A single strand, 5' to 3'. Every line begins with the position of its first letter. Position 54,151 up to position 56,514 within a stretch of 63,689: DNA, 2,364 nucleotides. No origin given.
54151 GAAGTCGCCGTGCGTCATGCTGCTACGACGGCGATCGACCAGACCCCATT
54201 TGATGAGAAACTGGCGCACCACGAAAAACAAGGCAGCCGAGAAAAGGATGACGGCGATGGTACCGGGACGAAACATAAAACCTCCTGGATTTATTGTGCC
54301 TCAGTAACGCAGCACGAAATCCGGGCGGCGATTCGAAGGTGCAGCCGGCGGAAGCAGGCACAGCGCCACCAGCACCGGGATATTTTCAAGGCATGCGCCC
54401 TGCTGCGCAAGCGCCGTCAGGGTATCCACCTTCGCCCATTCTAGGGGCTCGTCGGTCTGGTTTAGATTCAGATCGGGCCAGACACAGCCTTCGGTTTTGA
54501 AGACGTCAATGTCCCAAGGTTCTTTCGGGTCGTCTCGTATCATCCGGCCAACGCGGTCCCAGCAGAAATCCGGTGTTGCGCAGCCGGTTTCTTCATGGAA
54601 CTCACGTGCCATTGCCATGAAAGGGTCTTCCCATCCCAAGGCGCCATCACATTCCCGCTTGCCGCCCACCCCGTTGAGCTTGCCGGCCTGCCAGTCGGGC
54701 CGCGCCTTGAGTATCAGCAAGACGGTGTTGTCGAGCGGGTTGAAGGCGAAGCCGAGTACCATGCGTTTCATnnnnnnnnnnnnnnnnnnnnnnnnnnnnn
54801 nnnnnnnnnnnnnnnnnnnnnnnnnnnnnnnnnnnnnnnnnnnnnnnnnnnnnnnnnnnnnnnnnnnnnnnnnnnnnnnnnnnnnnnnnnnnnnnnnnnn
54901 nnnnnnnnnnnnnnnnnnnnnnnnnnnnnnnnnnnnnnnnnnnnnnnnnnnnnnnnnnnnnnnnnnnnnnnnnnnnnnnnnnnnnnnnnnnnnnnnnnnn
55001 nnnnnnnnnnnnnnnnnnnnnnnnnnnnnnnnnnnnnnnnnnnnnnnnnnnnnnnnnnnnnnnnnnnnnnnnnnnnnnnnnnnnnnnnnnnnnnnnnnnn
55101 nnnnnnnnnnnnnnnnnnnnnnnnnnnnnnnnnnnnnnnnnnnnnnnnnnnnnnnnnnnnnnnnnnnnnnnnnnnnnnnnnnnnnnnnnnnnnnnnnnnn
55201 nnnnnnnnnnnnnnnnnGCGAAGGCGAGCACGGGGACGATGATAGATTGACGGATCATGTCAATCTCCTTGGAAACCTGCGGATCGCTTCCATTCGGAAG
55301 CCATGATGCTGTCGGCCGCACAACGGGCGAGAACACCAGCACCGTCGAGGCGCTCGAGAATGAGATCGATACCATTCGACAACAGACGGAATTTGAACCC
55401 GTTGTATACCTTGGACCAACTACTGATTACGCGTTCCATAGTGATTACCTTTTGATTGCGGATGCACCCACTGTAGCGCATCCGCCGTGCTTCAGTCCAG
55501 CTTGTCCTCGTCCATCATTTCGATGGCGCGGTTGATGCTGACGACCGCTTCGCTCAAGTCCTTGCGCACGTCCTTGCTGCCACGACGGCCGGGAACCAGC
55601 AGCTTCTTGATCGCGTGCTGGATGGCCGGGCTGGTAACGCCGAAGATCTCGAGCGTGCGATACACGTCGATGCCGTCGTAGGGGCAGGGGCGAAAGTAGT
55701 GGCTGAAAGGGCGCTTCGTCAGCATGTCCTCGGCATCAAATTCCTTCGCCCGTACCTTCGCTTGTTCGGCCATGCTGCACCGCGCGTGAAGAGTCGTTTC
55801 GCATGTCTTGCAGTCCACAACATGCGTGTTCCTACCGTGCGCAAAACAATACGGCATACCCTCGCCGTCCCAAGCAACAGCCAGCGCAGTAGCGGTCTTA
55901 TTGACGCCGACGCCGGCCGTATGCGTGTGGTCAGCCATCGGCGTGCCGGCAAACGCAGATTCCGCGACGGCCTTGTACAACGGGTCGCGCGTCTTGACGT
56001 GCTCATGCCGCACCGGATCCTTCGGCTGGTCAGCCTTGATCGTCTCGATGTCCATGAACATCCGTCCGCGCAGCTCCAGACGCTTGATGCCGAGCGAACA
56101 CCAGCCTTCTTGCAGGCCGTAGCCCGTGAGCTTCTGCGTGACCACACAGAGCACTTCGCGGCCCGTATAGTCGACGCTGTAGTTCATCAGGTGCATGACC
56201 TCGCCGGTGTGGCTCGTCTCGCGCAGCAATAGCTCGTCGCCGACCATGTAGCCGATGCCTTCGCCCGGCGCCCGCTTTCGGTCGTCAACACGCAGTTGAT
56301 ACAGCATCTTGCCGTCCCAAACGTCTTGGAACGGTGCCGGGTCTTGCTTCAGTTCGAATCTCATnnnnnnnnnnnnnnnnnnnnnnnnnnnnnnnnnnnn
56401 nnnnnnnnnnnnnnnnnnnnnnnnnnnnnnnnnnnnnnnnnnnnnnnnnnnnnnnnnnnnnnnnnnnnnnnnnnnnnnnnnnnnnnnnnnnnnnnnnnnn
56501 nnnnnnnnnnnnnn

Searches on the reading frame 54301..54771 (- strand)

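Call 13: search_protein_families(library=phrogs, proteins=[window:54301-54771:-], max_evalue=0.01)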
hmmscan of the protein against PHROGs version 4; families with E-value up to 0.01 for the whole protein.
window:54301-54771:- (156 aa): 1 family
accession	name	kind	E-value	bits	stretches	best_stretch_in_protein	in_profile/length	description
phrog_1198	-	other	0.0092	16.7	1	11-67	45-96/253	MutT/NUDIX hydrolase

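Call 80: search_protein_families(library=pfam, proteins=[window:54301-54771:-], max_evalue=0.001)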
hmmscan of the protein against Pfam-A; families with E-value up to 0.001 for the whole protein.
window:54301-54771:- (156 aa): 1 family
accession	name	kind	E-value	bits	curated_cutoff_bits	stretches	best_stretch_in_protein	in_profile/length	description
PF00293.34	NUDIX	-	0.00085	19.8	21.1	0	17-118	17-118/134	NUDIX domain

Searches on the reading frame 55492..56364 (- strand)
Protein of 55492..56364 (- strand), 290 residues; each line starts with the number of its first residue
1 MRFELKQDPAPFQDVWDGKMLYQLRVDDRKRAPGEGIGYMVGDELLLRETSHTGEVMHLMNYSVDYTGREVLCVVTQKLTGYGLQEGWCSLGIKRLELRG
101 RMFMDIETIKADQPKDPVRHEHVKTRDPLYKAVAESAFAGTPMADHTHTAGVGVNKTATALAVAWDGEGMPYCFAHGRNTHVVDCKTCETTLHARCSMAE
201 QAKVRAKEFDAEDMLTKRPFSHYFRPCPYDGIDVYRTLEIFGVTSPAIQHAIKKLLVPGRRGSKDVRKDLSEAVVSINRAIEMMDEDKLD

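Call 13: search_protein_families(library=phrogs, proteins=[window:55492-56364:-], max_evalue=0.01)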
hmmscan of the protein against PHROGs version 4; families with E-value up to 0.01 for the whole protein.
window:55492-56364:- (290 aa): 7 families
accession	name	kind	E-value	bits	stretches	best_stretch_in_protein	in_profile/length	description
phrog_2452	-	unknown function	4.7e-30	106.4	1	179-288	111-220/235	-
phrog_13223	-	unknown function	8.6e-16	59.3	1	212-287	164-240/243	-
phrog_986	-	DNA, RNA and nucleotide metabolism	2.1e-13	51.6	1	1-97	96-175/253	RNA-binding protein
phrog_18443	-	unknown function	2.8e-12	47.6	1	232-288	197-253/253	-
phrog_23361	-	unknown function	3.1e-10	41.3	1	232-284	122-174/181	-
phrog_17613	-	other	1.1e-09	39.6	1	232-284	188-240/246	ATPase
phrog_35158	-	unknown function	7.4e-08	33.3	1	223-283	148-208/209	-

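Call 80: search_protein_families(library=pfam, proteins=[window:55492-56364:-], max_evalue=0.001)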
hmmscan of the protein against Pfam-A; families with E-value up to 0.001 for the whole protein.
window:55492-56364:- (290 aa): 1 family
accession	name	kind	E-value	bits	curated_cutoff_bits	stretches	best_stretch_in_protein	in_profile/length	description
PF12961.13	DUF3850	-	5.1e-08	33.4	22.9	1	4-93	3-77/77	Domain of unknown function (DUF3850)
